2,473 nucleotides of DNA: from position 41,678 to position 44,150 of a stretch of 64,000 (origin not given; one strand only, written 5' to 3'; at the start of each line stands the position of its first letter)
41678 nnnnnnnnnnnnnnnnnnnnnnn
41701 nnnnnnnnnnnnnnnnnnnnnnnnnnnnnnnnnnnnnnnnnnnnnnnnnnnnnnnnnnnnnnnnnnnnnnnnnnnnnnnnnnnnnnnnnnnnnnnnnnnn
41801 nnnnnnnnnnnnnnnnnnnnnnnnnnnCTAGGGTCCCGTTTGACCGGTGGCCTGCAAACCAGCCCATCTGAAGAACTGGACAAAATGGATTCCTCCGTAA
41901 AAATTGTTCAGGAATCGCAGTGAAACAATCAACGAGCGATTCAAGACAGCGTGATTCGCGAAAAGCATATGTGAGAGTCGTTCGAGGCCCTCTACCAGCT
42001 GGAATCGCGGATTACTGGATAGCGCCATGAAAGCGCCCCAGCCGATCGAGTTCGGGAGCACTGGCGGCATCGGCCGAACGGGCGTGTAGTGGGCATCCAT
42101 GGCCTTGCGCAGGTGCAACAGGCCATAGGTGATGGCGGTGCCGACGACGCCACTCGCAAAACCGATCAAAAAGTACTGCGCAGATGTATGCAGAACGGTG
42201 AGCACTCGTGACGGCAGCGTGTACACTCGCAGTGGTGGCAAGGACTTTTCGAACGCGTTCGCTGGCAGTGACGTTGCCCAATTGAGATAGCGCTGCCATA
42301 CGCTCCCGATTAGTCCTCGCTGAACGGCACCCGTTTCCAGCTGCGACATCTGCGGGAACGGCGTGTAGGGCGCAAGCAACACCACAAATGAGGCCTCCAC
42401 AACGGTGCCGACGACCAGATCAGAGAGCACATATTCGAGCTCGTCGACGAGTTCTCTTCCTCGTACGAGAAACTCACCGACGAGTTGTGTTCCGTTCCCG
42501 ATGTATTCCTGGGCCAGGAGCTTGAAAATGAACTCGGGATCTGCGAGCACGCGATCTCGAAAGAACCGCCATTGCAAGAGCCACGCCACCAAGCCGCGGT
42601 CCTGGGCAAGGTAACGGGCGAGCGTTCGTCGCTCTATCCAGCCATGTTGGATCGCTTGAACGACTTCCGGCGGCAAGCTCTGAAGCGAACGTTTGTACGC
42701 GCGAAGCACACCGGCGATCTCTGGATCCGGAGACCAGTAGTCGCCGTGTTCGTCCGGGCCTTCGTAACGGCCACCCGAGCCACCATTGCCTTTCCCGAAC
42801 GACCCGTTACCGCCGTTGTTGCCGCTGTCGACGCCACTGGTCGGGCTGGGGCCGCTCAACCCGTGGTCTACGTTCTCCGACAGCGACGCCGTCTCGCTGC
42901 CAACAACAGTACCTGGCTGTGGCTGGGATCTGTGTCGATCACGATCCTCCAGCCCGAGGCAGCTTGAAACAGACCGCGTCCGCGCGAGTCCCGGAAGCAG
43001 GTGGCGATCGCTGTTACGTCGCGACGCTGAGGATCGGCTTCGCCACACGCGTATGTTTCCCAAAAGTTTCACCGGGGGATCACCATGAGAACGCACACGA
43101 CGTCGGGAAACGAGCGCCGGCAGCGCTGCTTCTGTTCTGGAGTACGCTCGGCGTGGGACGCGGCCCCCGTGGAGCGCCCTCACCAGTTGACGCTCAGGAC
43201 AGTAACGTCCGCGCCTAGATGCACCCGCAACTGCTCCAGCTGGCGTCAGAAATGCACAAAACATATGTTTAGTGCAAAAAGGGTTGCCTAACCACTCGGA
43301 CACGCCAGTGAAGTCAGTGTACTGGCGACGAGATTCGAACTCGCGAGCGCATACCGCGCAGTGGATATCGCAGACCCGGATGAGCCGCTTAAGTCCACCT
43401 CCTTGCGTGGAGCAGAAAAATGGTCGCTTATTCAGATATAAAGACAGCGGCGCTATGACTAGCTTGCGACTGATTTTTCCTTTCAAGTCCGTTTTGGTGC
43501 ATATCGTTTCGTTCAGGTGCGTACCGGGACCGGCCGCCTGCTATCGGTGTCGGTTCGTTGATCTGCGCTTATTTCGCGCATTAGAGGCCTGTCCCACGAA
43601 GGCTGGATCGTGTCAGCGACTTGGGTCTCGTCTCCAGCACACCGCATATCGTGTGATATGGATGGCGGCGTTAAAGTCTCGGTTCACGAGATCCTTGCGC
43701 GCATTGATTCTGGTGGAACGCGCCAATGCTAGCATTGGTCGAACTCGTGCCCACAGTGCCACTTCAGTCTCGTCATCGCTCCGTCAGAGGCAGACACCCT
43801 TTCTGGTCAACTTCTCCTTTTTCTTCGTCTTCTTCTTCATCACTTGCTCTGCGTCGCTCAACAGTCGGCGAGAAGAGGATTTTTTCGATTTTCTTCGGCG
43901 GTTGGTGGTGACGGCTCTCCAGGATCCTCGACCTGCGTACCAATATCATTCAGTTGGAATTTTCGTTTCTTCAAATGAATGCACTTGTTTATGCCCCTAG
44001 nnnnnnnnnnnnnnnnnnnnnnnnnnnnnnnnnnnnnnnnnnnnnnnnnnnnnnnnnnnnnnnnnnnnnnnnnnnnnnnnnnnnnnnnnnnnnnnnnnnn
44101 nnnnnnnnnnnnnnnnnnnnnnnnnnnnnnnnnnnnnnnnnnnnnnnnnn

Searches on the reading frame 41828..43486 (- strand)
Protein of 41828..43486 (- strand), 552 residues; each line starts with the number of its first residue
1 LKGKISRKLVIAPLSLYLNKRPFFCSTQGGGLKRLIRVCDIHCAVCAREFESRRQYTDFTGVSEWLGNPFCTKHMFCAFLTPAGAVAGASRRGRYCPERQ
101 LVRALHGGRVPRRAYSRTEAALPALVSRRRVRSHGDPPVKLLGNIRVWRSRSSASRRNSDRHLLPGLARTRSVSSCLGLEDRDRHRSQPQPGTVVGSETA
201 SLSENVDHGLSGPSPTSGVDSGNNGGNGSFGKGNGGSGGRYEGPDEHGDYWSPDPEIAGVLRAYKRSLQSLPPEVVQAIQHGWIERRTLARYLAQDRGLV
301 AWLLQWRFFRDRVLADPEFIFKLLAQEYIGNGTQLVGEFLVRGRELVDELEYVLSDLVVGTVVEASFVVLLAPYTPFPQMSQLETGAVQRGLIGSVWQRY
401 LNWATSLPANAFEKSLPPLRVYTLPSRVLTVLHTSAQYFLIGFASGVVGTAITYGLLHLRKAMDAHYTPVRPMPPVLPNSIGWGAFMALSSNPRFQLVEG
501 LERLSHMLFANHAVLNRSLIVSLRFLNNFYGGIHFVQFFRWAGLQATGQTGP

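Call 7: search_protein_families(library=pfam, proteins=[window:41828-43486:-], max_evalue=0.01)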
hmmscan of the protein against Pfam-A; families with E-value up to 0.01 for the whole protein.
window:41828-43486:- (552 aa): 1 family
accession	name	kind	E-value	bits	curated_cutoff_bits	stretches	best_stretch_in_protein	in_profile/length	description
PF11891.13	RETICULATA-like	-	1.5e-45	155.6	25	1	311-501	1-177/177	Protein RETICULATA-related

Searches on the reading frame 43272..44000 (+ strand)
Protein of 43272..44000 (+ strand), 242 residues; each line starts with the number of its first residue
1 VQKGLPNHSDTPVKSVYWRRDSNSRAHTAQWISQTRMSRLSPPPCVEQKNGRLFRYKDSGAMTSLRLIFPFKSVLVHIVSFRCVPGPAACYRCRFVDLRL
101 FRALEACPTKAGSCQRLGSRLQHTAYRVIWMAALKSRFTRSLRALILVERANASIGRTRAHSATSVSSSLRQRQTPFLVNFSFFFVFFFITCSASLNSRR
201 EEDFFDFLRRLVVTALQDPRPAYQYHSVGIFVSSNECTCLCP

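Call 8: search_protein_families(library=pfam, proteins=[window:43272-44000:+], max_evalue=1)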
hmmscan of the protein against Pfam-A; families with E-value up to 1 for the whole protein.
window:43272-44000:+ (242 aa): 1 family
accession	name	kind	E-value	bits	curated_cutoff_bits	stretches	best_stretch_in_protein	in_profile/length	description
PF18389.7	TrmO_C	-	0.029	14.9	27.1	1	206-226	23-44/65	TrmO C-terminal domain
